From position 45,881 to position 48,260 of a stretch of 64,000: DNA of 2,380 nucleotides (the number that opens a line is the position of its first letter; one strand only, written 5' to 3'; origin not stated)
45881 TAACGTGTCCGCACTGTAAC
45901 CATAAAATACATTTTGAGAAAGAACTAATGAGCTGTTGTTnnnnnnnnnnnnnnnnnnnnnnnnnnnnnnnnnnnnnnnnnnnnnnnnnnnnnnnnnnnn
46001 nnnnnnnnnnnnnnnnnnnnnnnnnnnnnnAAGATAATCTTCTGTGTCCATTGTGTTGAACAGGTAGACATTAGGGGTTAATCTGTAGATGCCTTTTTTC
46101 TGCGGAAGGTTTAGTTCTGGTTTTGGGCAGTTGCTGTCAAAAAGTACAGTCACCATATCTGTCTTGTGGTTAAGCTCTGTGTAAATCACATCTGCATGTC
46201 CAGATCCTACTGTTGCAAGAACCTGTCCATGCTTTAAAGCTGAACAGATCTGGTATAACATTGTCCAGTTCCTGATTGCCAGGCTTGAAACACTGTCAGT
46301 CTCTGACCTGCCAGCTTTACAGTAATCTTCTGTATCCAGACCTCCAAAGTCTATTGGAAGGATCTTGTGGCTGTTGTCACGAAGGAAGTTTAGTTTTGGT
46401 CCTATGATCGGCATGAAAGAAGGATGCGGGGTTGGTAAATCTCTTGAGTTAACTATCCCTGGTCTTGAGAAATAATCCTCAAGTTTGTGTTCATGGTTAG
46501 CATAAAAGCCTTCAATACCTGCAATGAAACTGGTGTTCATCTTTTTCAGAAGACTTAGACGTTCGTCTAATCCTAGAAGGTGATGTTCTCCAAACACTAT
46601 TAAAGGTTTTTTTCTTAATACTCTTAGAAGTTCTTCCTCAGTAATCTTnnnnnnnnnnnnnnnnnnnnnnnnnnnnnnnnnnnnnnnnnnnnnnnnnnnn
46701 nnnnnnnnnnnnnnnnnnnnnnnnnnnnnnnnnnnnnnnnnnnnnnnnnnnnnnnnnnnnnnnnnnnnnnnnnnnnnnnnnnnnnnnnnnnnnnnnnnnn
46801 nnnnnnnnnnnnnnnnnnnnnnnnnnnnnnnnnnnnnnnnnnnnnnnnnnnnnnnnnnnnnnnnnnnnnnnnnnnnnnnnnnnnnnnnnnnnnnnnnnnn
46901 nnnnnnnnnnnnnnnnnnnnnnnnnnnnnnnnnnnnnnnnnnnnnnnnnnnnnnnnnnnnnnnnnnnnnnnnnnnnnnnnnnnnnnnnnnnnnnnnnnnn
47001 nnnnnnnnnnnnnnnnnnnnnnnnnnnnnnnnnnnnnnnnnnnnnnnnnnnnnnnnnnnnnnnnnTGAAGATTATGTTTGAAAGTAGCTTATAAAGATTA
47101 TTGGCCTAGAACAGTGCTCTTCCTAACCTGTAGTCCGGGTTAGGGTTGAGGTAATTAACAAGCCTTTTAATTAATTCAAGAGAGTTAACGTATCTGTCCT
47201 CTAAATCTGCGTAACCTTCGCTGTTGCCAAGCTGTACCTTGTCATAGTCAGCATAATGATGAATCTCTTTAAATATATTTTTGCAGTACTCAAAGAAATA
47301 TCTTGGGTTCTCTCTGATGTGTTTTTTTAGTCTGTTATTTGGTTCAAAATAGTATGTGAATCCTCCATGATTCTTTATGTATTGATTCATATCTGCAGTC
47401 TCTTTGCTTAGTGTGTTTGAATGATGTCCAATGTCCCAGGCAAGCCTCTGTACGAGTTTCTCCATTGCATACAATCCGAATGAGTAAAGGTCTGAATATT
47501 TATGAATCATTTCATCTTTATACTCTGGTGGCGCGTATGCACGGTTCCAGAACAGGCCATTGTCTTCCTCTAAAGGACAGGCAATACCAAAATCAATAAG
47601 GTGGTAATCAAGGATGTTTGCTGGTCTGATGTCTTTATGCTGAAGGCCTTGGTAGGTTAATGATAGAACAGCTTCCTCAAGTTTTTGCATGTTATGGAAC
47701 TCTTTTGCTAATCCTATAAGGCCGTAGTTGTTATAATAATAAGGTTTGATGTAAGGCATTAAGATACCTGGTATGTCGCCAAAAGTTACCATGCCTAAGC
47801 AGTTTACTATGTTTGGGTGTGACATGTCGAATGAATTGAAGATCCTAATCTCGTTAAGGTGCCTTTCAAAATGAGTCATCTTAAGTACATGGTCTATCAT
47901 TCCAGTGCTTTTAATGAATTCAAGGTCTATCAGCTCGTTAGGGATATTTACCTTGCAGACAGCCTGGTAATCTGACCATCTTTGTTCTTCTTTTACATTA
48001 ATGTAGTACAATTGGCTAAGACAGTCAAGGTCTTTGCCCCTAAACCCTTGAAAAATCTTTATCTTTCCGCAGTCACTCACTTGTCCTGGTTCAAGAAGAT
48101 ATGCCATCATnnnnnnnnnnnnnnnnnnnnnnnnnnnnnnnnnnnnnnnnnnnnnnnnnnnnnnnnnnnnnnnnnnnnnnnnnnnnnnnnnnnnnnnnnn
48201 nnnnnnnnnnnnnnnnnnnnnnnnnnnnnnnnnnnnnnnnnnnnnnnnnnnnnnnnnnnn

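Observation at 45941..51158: Five-gene minus-strand block: helical-repeat protein, three translationally coupled Hanks-type kinase paralogs, secreted ChaN/Tiki-like protein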

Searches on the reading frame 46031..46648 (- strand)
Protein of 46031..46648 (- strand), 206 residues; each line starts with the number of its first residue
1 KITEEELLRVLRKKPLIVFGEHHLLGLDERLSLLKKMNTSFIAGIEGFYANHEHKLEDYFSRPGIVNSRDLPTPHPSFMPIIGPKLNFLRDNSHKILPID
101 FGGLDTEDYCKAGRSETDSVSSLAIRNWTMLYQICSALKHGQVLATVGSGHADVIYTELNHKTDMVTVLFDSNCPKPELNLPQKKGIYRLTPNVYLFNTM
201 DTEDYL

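Call 69: search_protein_families(library=pfam, proteins=[window:46031-46648:-], max_evalue=10)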
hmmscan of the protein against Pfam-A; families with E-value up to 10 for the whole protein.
seq(206 aa): 2 families
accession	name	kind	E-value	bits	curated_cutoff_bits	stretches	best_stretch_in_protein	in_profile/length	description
PF04187.18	Cofac_haem_bdg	-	0.066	13.6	27.7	1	118-153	167-204/213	Haem-binding uptake, Tiki superfamily, ChaN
PF22355.1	tRNA_int_end_N3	-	0.18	12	26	1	1-17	22-38/55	tRNA-splicing endonuclease subunit NEQ261 N-terminal domain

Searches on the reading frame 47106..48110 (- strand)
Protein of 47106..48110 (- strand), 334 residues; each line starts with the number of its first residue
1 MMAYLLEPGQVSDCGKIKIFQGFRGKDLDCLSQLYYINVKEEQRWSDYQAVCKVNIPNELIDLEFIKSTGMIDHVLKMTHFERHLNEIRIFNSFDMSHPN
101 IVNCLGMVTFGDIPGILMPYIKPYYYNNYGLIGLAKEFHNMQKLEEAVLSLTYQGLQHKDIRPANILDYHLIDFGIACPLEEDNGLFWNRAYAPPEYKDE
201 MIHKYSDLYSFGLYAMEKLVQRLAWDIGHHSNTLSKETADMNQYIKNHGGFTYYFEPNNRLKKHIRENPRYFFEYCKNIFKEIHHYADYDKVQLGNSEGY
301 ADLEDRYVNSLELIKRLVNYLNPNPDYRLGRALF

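Call 3: search_protein_families(library=pfam, proteins=[window:47106-48110:-], max_evalue=1)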
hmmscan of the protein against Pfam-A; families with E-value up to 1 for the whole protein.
window:47106-48110:- (334 aa): 3 families
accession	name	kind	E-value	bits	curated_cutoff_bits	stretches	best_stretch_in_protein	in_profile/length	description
PF00069.31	Pkinase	-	4.3e-13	49.7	31.7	1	80-254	42-221/263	Protein kinase domain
PF07714.23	PK_Tyr_Ser-Thr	-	1.2e-05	25.3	23.1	1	79-217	43-196/258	Protein tyrosine and serine/threonine kinase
PF19250.5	DUF5898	-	0.0018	18.6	28.9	1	108-166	54-106/109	Family of unknown function (DUF5898)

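Call 4: search_protein_families(library=ncbifam, proteins=[window:47106-48110:-], max_evalue=1)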
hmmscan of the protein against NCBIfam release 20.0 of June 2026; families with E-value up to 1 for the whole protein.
window:47106-48110:- (334 aa): 5 families
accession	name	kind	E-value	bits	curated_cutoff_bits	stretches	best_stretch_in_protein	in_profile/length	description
NF033483.0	PknB_PASTA_kin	equivalog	4.9e-06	25.8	450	1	95-218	63-201/563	Stk1 family PASTA domain-containing Ser/Thr kinase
NF047741.1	antiphage_MADS6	equivalog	7.4e-05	21.4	460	1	152-240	316-418/612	methylation-associated defense system protein kinase MAD6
NF043056.1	T4SS_LegK1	equivalog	0.0099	14.5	550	1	153-212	207-277/516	Dot/Icm T4SS effector kinase LegK1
NF038151.1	lanthi_synth_III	equivalog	0.012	14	575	1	141-218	342-417/833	class III lanthionine synthetase LanKC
NF052427.1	StpK7MSMEG_1200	equivalog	0.31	9.4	900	1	148-210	121-194/601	serine/threonine protein kinase StpK7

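Call 39: search_protein_families(library=padloc, proteins=[window:47106-48110:-], max_evalue=0.01)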
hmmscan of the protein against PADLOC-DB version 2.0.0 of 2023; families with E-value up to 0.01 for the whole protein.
window:47106-48110:- (334 aa): 14 families
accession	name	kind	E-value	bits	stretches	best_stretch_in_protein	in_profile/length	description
PDLC04138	mad6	-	2.3e-09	34.7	1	78-236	391-564/659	mads_6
PDLC03920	MkoA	-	3.2e-08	30.3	1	136-235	123-227/1112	-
PDLC04057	PD-T4-6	-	1.5e-07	28.8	1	95-221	64-206/443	-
PDLC04053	PD-T4-6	-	2e-07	28.8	1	82-225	54-211/311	-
PDLC04042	PD-T4-6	-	1.4e-06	26.2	1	82-236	54-223/292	-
PDLC04047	PD-T4-6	-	3.1e-06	24.5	1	79-225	53-212/327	-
PDLC04048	PD-T4-6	-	1.1e-05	23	1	89-226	61-213/354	-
PDLC04060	PD-T4-6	-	0.00033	17.7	1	94-216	63-200/486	-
PDLC04044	PD-T4-6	-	0.00052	17.3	1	151-229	154-243/372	-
PDLC04054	PD-T4-6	-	0.0024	15.4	1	135-216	111-204/347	-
PDLC04056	PD-T4-6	-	0.0035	14.5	1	147-182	119-158/415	-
PDLC03921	MkoA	-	0.0039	12.8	1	138-268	590-714/1607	-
PDLC04058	PD-T4-6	-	0.0065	13.6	0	141-184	120-170/460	-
PDLC04043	PD-T4-6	-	0.009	13.1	0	153-219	133-211/452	-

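Call 77: search_protein_families(library=phrogs, proteins=[window:47106-48110:-], max_evalue=0.01)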
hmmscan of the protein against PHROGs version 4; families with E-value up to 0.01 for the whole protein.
window:47106-48110:- (334 aa): 1 family
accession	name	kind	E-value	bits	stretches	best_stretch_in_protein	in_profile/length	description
phrog_2361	-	other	3.3e-09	37.2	1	84-229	58-219/415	serine-threonine kinase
